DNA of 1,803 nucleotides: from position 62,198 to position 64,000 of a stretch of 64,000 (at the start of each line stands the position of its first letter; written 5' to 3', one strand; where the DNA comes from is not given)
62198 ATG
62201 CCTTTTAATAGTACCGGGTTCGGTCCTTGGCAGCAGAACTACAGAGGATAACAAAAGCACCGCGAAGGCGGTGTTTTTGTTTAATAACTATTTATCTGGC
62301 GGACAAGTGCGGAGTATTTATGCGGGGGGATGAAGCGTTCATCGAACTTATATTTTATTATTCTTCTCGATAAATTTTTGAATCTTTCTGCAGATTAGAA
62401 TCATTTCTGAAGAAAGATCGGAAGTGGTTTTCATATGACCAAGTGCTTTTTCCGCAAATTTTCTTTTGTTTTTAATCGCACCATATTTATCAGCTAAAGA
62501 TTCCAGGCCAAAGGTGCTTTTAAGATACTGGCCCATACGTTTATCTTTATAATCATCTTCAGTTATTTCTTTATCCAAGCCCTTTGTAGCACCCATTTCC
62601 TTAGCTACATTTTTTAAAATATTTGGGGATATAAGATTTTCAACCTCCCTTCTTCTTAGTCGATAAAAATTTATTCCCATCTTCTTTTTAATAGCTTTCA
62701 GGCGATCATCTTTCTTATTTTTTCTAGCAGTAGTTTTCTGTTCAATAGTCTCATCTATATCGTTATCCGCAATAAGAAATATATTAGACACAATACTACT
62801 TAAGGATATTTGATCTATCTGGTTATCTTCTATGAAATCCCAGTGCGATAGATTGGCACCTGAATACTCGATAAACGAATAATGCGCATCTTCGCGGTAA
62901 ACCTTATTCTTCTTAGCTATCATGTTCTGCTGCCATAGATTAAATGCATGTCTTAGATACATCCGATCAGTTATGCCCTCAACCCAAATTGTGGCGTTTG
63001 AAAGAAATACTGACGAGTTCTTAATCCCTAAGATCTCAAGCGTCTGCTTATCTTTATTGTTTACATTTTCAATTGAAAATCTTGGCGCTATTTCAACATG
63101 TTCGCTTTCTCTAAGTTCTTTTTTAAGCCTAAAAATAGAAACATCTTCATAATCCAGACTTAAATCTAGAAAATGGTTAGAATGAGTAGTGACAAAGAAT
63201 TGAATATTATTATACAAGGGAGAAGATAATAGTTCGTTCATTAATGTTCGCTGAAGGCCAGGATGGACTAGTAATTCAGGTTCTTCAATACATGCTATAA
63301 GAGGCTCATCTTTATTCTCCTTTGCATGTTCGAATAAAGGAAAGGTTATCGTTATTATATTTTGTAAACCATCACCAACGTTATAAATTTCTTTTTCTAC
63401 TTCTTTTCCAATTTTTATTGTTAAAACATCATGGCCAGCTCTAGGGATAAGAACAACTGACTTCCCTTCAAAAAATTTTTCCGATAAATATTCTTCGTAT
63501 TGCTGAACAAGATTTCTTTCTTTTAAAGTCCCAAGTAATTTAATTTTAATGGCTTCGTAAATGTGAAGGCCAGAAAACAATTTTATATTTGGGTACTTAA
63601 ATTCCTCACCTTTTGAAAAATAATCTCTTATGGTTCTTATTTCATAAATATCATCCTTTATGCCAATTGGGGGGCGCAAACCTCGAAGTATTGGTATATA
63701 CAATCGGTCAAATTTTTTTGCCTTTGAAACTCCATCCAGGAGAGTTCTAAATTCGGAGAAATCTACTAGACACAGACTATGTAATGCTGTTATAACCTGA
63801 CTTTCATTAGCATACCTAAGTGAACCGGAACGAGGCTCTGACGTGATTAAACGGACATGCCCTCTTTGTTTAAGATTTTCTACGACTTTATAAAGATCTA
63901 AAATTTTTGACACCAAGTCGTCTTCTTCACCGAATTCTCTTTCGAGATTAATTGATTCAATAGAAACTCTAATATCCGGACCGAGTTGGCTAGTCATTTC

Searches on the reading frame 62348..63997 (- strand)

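Call 24: search_protein_families(library=pfam, proteins=[window:62348-63997:-], max_evalue=0.001)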
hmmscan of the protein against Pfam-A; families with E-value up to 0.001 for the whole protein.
window:62348-63997:- (549 aa): 2 families
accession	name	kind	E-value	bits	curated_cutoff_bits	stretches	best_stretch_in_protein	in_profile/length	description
PF13175.12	AAA_15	-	5.1e-14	53.1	32.1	1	182-276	276-373/374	AAA ATPase domain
PF13304.12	AAA_21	-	7.6e-09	36.5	27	1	194-278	225-304/304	AAA domain, putative AbiEii toxin, Type IV TA system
